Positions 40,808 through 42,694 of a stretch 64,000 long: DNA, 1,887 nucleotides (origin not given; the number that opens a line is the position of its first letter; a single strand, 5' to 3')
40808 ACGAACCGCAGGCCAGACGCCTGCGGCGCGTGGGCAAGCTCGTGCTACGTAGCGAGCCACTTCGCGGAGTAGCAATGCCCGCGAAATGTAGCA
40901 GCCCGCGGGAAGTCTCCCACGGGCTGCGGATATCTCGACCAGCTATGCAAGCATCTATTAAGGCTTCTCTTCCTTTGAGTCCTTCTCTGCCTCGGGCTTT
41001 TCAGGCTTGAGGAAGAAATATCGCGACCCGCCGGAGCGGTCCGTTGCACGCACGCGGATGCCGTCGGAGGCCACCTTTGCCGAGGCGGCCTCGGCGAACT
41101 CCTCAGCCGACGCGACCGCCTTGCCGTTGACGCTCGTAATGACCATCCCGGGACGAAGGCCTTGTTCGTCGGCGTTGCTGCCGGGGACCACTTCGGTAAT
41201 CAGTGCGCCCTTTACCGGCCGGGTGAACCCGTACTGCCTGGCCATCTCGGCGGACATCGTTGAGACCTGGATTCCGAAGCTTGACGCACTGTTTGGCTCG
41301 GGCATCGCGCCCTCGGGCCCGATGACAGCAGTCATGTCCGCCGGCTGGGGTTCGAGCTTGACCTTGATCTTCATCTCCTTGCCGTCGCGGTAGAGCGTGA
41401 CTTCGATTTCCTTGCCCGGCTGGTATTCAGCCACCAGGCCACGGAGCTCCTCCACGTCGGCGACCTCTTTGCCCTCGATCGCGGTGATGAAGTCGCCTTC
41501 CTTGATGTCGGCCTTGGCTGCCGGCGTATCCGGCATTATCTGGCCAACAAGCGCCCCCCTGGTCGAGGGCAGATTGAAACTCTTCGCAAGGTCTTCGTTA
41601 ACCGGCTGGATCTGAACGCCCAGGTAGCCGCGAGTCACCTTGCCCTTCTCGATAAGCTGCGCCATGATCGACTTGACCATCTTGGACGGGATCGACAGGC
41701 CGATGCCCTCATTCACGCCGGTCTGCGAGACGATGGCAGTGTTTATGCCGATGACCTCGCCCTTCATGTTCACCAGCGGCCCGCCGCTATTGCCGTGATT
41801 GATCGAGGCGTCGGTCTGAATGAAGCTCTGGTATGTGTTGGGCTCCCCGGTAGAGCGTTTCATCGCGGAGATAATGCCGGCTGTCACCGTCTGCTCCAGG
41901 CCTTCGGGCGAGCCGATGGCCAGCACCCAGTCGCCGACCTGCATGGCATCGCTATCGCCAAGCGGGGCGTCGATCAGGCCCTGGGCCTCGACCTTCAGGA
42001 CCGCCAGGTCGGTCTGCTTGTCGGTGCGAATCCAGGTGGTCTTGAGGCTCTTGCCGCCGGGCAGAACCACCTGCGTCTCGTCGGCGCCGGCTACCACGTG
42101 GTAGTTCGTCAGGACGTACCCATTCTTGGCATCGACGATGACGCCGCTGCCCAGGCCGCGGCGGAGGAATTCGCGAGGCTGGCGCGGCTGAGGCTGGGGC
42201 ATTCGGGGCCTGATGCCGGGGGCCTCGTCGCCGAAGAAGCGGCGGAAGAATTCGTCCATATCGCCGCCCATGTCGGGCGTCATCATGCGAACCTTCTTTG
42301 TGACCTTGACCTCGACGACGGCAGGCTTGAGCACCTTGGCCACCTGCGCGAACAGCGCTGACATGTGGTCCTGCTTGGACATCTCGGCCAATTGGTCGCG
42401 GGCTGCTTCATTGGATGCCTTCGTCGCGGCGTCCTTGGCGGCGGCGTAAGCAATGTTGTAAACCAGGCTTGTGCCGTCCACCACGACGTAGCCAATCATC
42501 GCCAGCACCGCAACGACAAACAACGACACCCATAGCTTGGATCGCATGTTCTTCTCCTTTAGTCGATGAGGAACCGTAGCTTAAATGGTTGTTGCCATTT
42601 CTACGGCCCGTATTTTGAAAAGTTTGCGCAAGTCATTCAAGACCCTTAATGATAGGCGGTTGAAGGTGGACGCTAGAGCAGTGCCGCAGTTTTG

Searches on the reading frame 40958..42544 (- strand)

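Call 51: search_protein_families(library=pfam, proteins=[window:40958-42544:-], max_evalue=0.0001)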
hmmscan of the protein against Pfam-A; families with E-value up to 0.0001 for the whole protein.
window:40958-42544:- (528 aa): 7 families
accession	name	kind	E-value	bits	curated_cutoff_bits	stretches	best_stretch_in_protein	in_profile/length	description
PF13365.12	Trypsin_2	-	4.3e-35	122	27.6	1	132-267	1-144/144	Trypsin-like peptidase domain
PF13180.12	PDZ_2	-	6.2e-25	87.7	27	2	306-397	1-80/80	PDZ domain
PF17820.7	PDZ_6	-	1.6e-21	76.2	27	2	333-386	2-54/54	PDZ domain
PF00089.32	Trypsin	-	1.6e-20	74.3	20.6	1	132-292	27-218/220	Trypsin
PF00595.29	PDZ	-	2.4e-19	69.9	23.2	2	301-378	5-74/81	PDZ domain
PF12812.13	PDZ_1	-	1.2e-06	28.9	28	0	424-488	12-73/78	PDZ-like domain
PF14685.13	PDZ_Tricorn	-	9.9e-06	25.9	25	0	346-392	39-85/88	Tricorn protease PDZ domain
